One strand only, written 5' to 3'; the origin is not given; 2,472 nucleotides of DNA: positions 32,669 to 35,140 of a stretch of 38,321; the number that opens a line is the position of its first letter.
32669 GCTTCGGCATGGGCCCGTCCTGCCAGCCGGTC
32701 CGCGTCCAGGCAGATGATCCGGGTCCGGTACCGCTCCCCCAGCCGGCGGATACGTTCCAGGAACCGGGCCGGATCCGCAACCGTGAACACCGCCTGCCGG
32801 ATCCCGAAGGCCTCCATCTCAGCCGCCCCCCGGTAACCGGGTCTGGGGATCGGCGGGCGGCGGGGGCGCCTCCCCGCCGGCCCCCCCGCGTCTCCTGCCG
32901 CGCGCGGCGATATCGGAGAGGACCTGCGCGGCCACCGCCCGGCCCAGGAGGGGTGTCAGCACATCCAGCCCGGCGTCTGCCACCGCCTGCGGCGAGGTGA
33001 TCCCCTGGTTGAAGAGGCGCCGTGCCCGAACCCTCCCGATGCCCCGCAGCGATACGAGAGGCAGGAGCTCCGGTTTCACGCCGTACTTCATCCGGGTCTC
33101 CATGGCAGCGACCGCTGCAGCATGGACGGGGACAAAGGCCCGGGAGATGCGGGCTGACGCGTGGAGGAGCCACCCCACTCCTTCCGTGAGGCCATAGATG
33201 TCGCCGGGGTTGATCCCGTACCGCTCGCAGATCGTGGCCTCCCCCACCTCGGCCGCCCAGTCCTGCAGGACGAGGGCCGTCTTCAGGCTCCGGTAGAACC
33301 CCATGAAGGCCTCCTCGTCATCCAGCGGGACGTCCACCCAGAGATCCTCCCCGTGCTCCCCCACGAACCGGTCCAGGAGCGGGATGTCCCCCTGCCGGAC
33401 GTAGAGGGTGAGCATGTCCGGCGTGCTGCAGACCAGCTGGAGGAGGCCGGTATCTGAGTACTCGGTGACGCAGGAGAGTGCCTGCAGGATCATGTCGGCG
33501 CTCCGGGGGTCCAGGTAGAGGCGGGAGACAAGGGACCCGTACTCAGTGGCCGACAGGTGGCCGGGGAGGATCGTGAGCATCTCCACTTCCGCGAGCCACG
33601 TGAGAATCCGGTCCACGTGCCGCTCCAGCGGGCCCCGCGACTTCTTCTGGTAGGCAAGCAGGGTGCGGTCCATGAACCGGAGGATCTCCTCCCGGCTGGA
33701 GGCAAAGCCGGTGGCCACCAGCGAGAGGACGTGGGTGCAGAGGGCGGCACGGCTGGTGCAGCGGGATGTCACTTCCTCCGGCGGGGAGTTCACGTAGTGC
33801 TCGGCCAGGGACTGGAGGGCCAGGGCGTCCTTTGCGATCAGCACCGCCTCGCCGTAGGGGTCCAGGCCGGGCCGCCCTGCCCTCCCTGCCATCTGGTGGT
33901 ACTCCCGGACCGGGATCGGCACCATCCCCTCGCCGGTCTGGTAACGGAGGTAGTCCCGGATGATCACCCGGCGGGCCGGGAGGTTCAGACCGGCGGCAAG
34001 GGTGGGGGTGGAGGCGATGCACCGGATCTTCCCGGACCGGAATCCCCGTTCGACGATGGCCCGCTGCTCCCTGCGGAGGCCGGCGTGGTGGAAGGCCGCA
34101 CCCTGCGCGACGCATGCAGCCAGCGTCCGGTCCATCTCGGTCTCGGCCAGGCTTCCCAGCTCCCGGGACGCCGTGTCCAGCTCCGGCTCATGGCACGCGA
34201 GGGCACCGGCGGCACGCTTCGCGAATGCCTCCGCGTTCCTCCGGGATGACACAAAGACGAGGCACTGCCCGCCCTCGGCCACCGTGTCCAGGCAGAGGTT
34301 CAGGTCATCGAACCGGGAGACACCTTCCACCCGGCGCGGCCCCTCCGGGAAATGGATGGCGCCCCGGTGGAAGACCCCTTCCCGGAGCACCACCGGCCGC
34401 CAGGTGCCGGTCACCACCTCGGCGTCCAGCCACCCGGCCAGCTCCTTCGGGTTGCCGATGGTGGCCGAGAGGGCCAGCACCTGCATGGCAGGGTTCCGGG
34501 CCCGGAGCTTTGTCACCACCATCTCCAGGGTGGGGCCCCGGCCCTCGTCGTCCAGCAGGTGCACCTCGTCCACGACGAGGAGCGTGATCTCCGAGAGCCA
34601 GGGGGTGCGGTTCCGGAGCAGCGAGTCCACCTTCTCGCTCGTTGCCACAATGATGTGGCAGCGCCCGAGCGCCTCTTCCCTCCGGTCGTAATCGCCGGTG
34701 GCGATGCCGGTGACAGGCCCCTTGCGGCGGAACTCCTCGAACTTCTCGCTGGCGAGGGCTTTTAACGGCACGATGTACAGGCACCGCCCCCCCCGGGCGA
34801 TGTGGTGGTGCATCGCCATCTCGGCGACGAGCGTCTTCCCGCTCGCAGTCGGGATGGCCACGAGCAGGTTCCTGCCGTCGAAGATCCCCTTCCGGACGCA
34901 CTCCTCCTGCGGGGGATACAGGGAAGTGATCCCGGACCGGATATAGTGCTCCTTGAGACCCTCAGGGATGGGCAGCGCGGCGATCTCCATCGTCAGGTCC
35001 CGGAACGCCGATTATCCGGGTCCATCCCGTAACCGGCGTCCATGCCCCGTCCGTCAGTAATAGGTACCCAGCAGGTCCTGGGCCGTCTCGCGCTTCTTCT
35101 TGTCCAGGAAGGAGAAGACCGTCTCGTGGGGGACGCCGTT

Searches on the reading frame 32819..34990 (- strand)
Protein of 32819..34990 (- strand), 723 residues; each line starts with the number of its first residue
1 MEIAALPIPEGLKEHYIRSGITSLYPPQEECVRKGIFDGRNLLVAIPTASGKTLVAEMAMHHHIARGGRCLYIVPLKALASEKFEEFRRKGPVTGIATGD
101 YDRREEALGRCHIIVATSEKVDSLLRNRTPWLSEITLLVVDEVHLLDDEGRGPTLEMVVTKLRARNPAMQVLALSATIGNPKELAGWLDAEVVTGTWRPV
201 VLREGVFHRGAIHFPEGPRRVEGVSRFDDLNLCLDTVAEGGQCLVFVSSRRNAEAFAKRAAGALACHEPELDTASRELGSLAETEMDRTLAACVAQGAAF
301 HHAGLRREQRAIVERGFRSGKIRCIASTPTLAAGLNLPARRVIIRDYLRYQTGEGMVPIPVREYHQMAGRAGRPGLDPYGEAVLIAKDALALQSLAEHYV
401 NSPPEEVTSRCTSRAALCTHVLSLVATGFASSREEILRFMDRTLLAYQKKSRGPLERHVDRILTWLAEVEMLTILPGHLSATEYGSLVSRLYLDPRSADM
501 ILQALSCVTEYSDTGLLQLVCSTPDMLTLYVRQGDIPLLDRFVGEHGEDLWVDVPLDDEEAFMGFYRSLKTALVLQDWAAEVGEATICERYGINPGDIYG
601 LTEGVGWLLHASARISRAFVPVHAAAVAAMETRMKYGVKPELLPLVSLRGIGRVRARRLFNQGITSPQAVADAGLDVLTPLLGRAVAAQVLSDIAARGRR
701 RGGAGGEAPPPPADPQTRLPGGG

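Call 5: search_protein_families(library=pfam, proteins=[window:32819-34990:-])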
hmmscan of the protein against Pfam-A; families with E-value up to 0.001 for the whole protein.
window:32819-34990:- (723 aa): 7 families
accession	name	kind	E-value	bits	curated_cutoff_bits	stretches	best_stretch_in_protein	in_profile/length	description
PF00270.35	DEAD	-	5.3e-33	114.5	26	1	26-183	2-166/167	DEAD/DEAH box helicase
PF21280.2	Helicase_dom4_arc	-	8.3e-33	113.4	27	1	515-637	2-125/125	Archaeal helicase, domain 4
PF00271.37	Helicase_C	-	3.3e-12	47.1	23.5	1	295-375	39-110/110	Helicase conserved C-terminal domain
PF04851.21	ResIII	-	3.1e-10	40.6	22.5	1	23-178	3-162/164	Type III restriction enzyme, res subunit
PF22527.2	DEXQc_Suv3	-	6.6e-08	32.7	27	1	46-165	20-124/154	DEXQ-box helicase domain of Suv3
PF20470.4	HTH_61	-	1.2e-07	32.5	24.3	1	380-472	1-91/92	Helix-turn-helix domain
PF14520.12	HHH_5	-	1.7e-05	25.7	27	1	645-691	4-52/57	Helix-hairpin-helix domain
